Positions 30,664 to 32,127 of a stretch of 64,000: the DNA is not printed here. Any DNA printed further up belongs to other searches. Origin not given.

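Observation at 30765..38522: Five-gene export-like operon behind an AT-rich island, running from a DUF1611-like P-loop protein to a secreted propeller protein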

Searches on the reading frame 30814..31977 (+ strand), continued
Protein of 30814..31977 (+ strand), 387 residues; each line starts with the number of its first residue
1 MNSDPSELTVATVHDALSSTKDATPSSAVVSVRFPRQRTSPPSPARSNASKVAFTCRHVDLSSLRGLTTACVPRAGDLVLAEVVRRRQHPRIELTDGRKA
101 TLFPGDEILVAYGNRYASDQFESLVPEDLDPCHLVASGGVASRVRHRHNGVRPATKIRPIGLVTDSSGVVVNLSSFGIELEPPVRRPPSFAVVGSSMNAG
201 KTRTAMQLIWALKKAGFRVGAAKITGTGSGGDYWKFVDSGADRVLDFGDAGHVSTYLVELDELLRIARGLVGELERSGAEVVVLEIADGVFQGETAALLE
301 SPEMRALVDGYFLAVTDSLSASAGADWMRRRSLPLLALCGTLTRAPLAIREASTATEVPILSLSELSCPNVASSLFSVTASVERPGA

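Call 71: search_protein_families(library=ncbifam, proteins=[L062:7806-8489:+, L061:7699-9159:+, L031:13788-15152:+, L086:10640-11311:-, L086:11322-12896:-, L011:13796-14992:+, L065:8702-10240:+], max_evalue=0.00001)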
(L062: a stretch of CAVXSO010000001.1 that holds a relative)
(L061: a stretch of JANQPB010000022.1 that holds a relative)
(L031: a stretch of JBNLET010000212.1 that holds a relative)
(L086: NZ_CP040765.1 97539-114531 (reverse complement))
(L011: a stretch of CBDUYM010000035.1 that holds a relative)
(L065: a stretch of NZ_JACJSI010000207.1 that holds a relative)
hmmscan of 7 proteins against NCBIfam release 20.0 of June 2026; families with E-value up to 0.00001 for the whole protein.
L062:7806-8489:+ (227 aa): 94 families (the best 25 are shown)
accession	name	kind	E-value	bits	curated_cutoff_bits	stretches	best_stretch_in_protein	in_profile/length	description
NF007928.2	PRK10643.1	equivalog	1.7e-52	178.2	330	1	5-223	2-216/216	two-component system response regulator PmrA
NF012023.0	PRK15479.1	equivalog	1.4e-51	175.2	337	1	4-224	1-218/224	transcriptional regulator TctD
NF041734.1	resp_reg_RppA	equivalog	8.2e-48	162.7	250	1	5-224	2-228/229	two-component system response regulator RppA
NF007663.1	PRK10336.1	equivalog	6.6e-43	147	345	1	4-225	1-218/219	quorum sensing response regulator transcription factor QseB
TIGR01387.1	cztR_silR_copR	subfamily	4.4e-42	144.2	279.2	1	6-223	1-218/218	heavy metal response regulator transcription factor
TIGR02154.1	PhoB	equivalog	1.3e-41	142.4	296.2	1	5-223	4-225/226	phosphate regulon transcriptional regulator PhoB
NF045991.1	RespRegCtrARhodob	equivalog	6.9e-41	140.4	350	1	5-225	2-223/224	response regulator transcription factor CtrA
NF007005.1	PRK09468.1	equivalog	1.5e-39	135.8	331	1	4-223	4-231/237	osmolarity response regulator transcription factor OmpR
NF008078.0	PRK10816.1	equivalog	2.3e-39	135.2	336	1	4-223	1-220/223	two-component system response regulator PhoP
NF053854.1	RespRegPhoBBctds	equivalog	7.7e-37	126.8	270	1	6-223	1-224/225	two-component system response regulator PhoB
NF008567.0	PRK11517.1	equivalog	5.9e-35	120.7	353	1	5-224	2-219/223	response regulator transcription factor HprR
NF007346.1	PRK09836.1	equivalog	3.8e-34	118.4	420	1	5-223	2-221/227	copper/silver response regulator transcription factor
NF008296.0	PRK11083.1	equivalog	6.3e-34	117.3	273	1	3-224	3-226/228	two-component system response regulator CreB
NF040689.1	MtrAB_MtrA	equivalog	3.8e-33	114.7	300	1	6-221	1-216/219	MtrAB system response regulator MtrA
NF000402.1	vanR-B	exception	5e-31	107.8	480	1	4-225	3-218/219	vancomycin resistance response regulator transcription factor VanR-B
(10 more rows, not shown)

L061:7699-9159:+ (486 aa): 67 families (the best 25 are shown)
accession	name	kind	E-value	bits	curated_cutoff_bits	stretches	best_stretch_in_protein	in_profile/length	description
TIGR01386.1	cztS_silS_copS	subfamily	4.3e-52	177.6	292.55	1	155-470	145-457/457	heavy metal sensor histidine kinase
NF040691.1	MtrAB_MtrB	equivalog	1.4e-49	169.5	450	1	163-472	177-493/507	MtrAB system histidine kinase MtrB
NF033092.0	HK_WalK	equivalog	2.8e-37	128.6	725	2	249-470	371-593/594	cell wall metabolism sensor histidine kinase WalK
TIGR02966.1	phoR_proteo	equivalog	1.5e-36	126.1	334.2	1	250-468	114-332/333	phosphate regulon sensor histidine kinase PhoR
NF012163.2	BaeS_SmeS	equivalog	1.7e-35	122.9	500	1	183-470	172-457/457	sensor histidine kinase efflux regulator BaeS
NF008312.0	PRK11100.1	equivalog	4.8e-35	121.3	356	1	170-470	178-473/477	two-component system sensor histidine kinase CreC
NF007837.0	PRK10549.1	equivalog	5.6e-35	120.9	603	1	179-472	170-459/466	envelope stress sensor histidine kinase BaeS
NF046044.1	PnpS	equivalog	2.2e-34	119.1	400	1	250-470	170-390/390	two-component system histidine kinase PnpS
NF007345.0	PRK09835.1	subfamily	4.4e-32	111.2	423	1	200-470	211-479/482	Cu(+)/Ag(+) sensor histidine kinase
NF007898.0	PRK10604.1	equivalog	3.5e-31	108.8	478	1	202-470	164-422/433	two-component system sensor histidine kinase RstB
NF033094.0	HK_VanS_O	exception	1.4e-30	106.7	720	1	174-470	49-339/345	vancomycin resistance histidine kinase VanS-O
NF007007.0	PRK09470.1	equivalog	1.8e-30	106.3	486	1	181-470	175-458/463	envelope stress sensor histidine kinase CpxA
NF012226.0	AdeS_HK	equivalog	1e-26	94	500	1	179-470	65-352/353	two-component sensor histidine kinase AdeS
NF052314.1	T9SS_HK_PorY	subfamily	1.8e-26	93.2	350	1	219-454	180-404/418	PorY family sensor histidine kinase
NF008235.0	PRK11006.1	equivalog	2.3e-26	92.6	390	1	249-470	203-422/431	phosphate regulon sensor histidine kinase PhoR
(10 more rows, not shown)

L031:13788-15152:+ (454 aa): 71 families (the best 25 are shown)
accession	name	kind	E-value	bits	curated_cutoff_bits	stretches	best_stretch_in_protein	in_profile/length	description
NF008468.0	PRK11360.1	equivalog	3.1e-55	187.7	646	1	229-453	383-608/616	two-component system sensor histidine kinase AtoS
NF007688.0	PRK10364.1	equivalog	6.7e-48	163.6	479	1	198-453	196-451/460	two-component system sensor histidine kinase ZraS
NF010411.0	PRK13837.1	equivalog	7.5e-37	126.8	647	1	219-453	427-675/828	two-component system VirA-like sensor kinase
NF008312.0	PRK11100.1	equivalog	1.1e-27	97.1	356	1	240-453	254-474/477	two-component system sensor histidine kinase CreC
NF052574.1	HisKinEspCMyxo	equivalog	1.1e-27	96.5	1200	1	230-454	405-638/785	serine histidine kinase EspC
NF046044.1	PnpS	equivalog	7.1e-27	94.4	400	1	247-452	175-390/390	two-component system histidine kinase PnpS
NF038348.1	T2SS_HK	subfamily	1.6e-25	89.5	450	1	287-452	409-572/574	histidine kinase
TIGR02916.1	PEP_his_kin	equivalog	2.5e-25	89.2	300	1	230-452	463-679/679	XrtA/PEP-CTERM system histidine kinase PrsK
NF053867.1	SprKinKinDBac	equivalog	4.1e-24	84.9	775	1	213-453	261-497/500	sporulation kinase KinD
NF046020.1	HisKinCckABruc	equivalog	9.5e-24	83.3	1000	1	227-452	465-706/868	cell cycle histidine kinase CckA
TIGR02966.1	phoR_proteo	equivalog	1.6e-23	83.3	334.2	1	247-448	119-330/333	phosphate regulon sensor histidine kinase PhoR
NF047794.1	HisKinPtgB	equivalog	1.7e-22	79.5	1000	1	223-442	423-644/656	two-component system sensor histidine kinase PgtB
NF033092.0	HK_WalK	equivalog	2e-21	76.2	725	1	245-452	375-593/594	cell wall metabolism sensor histidine kinase WalK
NF046026.1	HisKinCckACaul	equivalog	2.4e-21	75.5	1000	1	228-453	288-532/678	cell cycle histidine kinase CckA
NF040750.1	tetrathio_HK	equivalog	2.7e-21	75.7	750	1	220-442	316-543/555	tetrathionate respiration histidine kinase TtrS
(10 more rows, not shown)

L086:10640-11311:- (223 aa): 80 families (the best 25 are shown)
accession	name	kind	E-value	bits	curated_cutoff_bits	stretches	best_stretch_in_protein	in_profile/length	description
TIGR01387.1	cztR_silR_copR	subfamily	3.8e-70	235.9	279.2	1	4-222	1-218/218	heavy metal response regulator transcription factor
NF007346.1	PRK09836.1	equivalog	3.9e-59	200.2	420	1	3-221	2-220/227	copper/silver response regulator transcription factor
TIGR02154.1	PhoB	equivalog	3.2e-58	196.7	296.2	1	2-222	3-225/226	phosphate regulon transcriptional regulator PhoB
NF008567.0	PRK11517.1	equivalog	3.9e-58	196.4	353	1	3-222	2-218/223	response regulator transcription factor HprR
NF045914.1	RespRegNblR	equivalog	2.5e-56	190.8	300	1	3-221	8-224/228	response regulator transcription factor NblR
NF041734.1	resp_reg_RppA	equivalog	2.7e-56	190.5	250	1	3-222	2-227/229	two-component system response regulator RppA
NF045991.1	RespRegCtrARhodob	equivalog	7e-54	182.9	350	1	3-221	2-220/224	response regulator transcription factor CtrA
NF007928.2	PRK10643.1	equivalog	1.5e-53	181.6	330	1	3-221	2-215/216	two-component system response regulator PmrA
NF040689.1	MtrAB_MtrA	equivalog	2.5e-53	180.6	300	1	4-222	1-218/219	MtrAB system response regulator MtrA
NF040534.1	resp_reg_YycF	equivalog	1.9e-52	177.8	340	1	3-222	2-227/231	response regulator YycF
NF045944.1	ResRegRpaBCyano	equivalog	3.1e-52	177.2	330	1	5-222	1-227/229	response regulator transcription factor RpaB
NF041733.1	resp_reg_CseB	equivalog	2.6e-50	170.9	350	1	3-221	2-225/228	two-component system response regulator CseB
NF053854.1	RespRegPhoBBctds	equivalog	4e-48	163.7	270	1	4-221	1-223/225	two-component system response regulator PhoB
NF008296.0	PRK11083.1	equivalog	4.1e-48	163.7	273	1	2-222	4-225/228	two-component system response regulator CreB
NF007005.1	PRK09468.1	equivalog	6.8e-45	153.3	331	1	2-220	4-229/237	osmolarity response regulator transcription factor OmpR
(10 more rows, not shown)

L086:11322-12896:- (524 aa): 67 families (the best 25 are shown)
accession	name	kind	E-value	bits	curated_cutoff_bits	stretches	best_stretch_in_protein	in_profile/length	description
TIGR01386.1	cztS_silS_copS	subfamily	7.8e-52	176.8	292.55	1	290-521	226-457/457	heavy metal sensor histidine kinase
NF012163.2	BaeS_SmeS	equivalog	6.9e-51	173.6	500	2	277-507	215-442/457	sensor histidine kinase efflux regulator BaeS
NF007837.0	PRK10549.1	equivalog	1.5e-49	169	603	2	273-512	211-447/466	envelope stress sensor histidine kinase BaeS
NF033092.0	HK_WalK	equivalog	1e-48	166.4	725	2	296-521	366-593/594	cell wall metabolism sensor histidine kinase WalK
TIGR02966.1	phoR_proteo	equivalog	2.7e-47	161.4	334.2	1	293-511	105-323/333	phosphate regulon sensor histidine kinase PhoR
NF046044.1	PnpS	equivalog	1e-45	156.4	400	1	293-510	161-378/390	two-component system histidine kinase PnpS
NF040691.1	MtrAB_MtrB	equivalog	2.1e-43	149.1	450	2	286-510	255-479/507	MtrAB system histidine kinase MtrB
NF041735.1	hist_kin_RppB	equivalog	3e-37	128.4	400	1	305-510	219-426/438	two-component system sensor histidine kinase RppB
NF012226.0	AdeS_HK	equivalog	6.8e-34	117.6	500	2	277-519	113-350/353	two-component sensor histidine kinase AdeS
NF008312.0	PRK11100.1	equivalog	2.9e-33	115.4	356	1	201-514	189-465/477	two-component system sensor histidine kinase CreC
NF007345.0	PRK09835.1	subfamily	1.2e-32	113.1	423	1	305-517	265-475/482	Cu(+)/Ag(+) sensor histidine kinase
NF033093.1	HK_VicK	exception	3.6e-31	108.3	680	1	296-512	203-424/448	cell wall metabolism sensor histidine kinase VicK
NF033091.0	HK_VanS_ACDEFG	equivalog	4.5e-31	108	400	1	254-521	23-293/293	vancomycin resistance histidine kinase VanS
NF045911.1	TCSHisKinNblS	equivalog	1.5e-30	106.1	1000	2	296-520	382-616/621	two-component system sensor histidine kinase NblS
NF045903.1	CuHisKinLciSLeg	equivalog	8.5e-30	104.4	700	1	305-512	142-347/357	copper-responsive two-component system sensor histidine kinase LciS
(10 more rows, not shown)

L011:13796-14992:+ (398 aa): 0 families

L065:8702-10240:+ (512 aa): 1 family
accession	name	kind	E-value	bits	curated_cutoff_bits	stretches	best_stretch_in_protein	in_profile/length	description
NF033921.0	por_somb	subfamily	1.2e-165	551.9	100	1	41-512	1-485/485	iron uptake porin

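Call 80: search_protein_representatives(protein=window:30814-31977:+)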
Query: 387 residues. Proteins with E-value up to 0.001 (for the whole library): 1359; up to 1e-10: 895; up to 1e-30: 349. The best 150 are listed.
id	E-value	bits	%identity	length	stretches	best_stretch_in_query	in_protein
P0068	1.3e-95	336.8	51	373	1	32-373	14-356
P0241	3.4e-91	322.2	50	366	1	44-376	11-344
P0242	6.3e-91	321.4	47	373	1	26-375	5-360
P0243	1.5e-90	320.1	48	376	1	46-382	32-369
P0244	7.2e-90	317.9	48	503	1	17-367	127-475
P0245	8.6e-87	307.8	46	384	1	42-375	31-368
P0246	3.9e-86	305.6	47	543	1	39-377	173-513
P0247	4.3e-86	305.5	49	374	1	46-375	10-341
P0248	5.8e-86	305.0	47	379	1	40-376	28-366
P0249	1.1e-85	304.1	50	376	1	40-378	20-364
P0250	1.5e-85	303.7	48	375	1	33-375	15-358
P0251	3.4e-85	302.5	47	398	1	48-365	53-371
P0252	3.7e-85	302.4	49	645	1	21-380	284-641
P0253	7.0e-85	301.5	48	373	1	44-377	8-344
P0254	3.1e-84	299.3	45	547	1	20-378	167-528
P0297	4.0e-73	262.8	45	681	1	45-371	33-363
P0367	1.5e-58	214.9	40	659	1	49-372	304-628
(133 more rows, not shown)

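Call 82: search_protein_families(library=padloc, proteins=[window:30814-31977:+], max_evalue=0.001)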
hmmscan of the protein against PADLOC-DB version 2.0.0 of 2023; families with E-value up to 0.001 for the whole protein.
window:30814-31977:+ (387 aa): 0 families

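Call 88: find_encoding_contigs(protein=P0297, flank=6000, max_places=2)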
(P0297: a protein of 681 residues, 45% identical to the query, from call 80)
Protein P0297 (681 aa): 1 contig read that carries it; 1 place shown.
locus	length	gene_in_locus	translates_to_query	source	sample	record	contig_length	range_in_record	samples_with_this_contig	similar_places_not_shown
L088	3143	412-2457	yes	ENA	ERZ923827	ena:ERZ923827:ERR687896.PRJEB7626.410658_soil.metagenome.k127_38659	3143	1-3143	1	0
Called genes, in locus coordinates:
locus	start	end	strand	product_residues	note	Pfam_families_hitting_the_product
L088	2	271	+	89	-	?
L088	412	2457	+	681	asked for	-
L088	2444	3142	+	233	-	?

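Call 89: find_encoding_contigs(protein=P0367, flank=6000, max_places=2)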
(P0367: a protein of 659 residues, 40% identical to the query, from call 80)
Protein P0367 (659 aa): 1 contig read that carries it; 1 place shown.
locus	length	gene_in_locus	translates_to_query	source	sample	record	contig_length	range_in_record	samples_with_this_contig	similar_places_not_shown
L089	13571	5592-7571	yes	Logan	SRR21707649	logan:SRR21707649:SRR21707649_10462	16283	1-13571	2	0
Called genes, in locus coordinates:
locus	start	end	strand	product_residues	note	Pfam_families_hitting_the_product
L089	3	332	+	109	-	?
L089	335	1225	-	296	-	PF00126:HTH_1, PF03466:LysR_substrate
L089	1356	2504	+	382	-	PF02771:Acyl-CoA_dh_N, PF02770:Acyl-CoA_dh_M, PF00441:Acyl-CoA_dh_1, PF22924:ACOX_C_alpha1, PF08028:Acyl-CoA_dh_2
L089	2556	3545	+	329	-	PF03401:TctC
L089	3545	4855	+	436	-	PF02515:CoA_transf_3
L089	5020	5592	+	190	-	PF05118:Asp_Arg_Hydrox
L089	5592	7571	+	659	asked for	-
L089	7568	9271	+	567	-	PF00664:ABC_membrane, PF00005:ABC_tran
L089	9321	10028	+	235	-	PF01471:PG_binding_1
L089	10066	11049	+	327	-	PF20112:DUF6502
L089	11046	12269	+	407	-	PF18914:DUF5666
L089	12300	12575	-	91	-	PF13670:PepSY_2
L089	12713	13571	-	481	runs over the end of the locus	PF01425:Amidase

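Call 92: search_protein_families(library=pfam, proteins=[L056:12772-13938:+, L056:14013-14789:-, L056:11011-12045:+, L035:12924-15386:-, L014:7657-8634:+, L014:8609-9589:+, L014:10007-11074:+, L045:15016-16755:+, L029:8805-9338:+, L023:7435-8028:+], max_evalue=0.001)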
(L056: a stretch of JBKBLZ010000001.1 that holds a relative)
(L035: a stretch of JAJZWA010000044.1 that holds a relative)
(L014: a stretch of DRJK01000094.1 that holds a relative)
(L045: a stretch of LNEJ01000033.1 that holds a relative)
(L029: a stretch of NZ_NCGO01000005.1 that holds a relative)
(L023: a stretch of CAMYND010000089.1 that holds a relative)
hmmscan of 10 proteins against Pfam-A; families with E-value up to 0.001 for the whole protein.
L056:12772-13938:+ (388 aa): 1 family
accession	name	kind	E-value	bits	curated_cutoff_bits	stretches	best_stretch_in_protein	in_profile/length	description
PF13609.12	Porin_4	-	1.1e-25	91.6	27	1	54-366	9-306/310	Gram-negative porin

L056:14013-14789:- (258 aa): 0 families

L056:11011-12045:+ (344 aa): 0 families

L035:12924-15386:- (820 aa): 6 families
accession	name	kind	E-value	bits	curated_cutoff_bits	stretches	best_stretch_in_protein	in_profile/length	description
PF00563.25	EAL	-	4.7e-70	236.1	31.3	1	561-797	3-236/236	EAL domain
PF00990.26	GGDEF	-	7.8e-15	55.4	23.8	1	373-536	3-157/161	Diguanylate cyclase, GGDEF domain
PF13188.13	PAS_8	-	8.1e-13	48.2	21.8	1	246-299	2-55/65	PAS domain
PF00989.32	PAS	-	1.6e-07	31.7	22.6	0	149-180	22-53/113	PAS fold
PF13426.13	PAS_9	-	3e-07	31.1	27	0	257-359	3-103/103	PAS domain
PF08448.16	PAS_4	-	0.00065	20.3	23.1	1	147-234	14-109/110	PAS fold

L014:7657-8634:+ (325 aa): 8 families
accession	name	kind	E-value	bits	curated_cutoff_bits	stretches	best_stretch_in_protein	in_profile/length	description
PF07726.17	AAA_3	-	4.6e-63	211.4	27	1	42-172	1-131/131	ATPase family associated with various cellular activities (AAA)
PF17863.7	AAA_lid_2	-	3.9e-23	81.4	22.7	1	251-315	7-71/74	AAA lid domain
PF07728.20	AAA_5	-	2.6e-13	50.6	22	1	42-170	1-139/139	AAA domain (dynein-related subfamily)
PF20030.5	bpMoxR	-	5.2e-13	49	27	1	13-192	4-182/205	MoxR domain in the MoxR-vWA-beta-propeller ternary systems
PF00004.35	AAA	-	9.6e-06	26.5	21.2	1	43-153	1-111/131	ATPase family associated with various cellular activities (AAA)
PF05496.18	RuvB_N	-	1.3e-05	25.5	27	1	41-134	34-115/159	Holliday junction DNA helicase RuvB P-loop domain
PF00493.29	MCM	-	0.00015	21.4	23.3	1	42-155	59-175/224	MCM P-loop domain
PF00158.32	Sigma54_activat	-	0.00018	21.7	20.2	1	105-156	95-147/168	Sigma-54 interaction domain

L014:8609-9589:+ (326 aa): 1 family
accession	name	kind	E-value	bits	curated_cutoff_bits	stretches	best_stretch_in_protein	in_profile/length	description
PF01882.25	DUF58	-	6.2e-39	133.9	23.4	1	77-294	1-215/216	Protein of unknown function DUF58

L014:10007-11074:+ (355 aa): 2 families
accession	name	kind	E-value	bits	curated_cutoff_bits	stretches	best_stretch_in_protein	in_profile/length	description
PF00092.34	VWA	-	4.4e-19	69.8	23.8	1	118-303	1-168/174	von Willebrand factor type A domain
PF13519.12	VWA_2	-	9.8e-16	58.8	27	1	119-230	1-106/107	von Willebrand factor type A domain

L045:15016-16755:+ (579 aa): 1 family
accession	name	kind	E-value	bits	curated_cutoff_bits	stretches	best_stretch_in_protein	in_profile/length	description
PF00266.25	Aminotran_5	-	3.3e-37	128.8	21.5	1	160-434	93-349/371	Aminotransferase class-V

L029:8805-9338:+ (178 aa): 1 family
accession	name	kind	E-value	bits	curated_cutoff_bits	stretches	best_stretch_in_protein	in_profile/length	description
PF05118.21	Asp_Arg_Hydrox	-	1.2e-15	58.1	22.6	1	72-176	52-154/157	Aspartyl/Asparaginyl beta-hydroxylase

L023:7435-8028:+ (197 aa): 1 family
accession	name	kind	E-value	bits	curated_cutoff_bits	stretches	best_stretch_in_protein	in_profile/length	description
PF14903.11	WG_beta_rep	-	5.8e-59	196.2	25.6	5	31-65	1-35/35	WG containing repeat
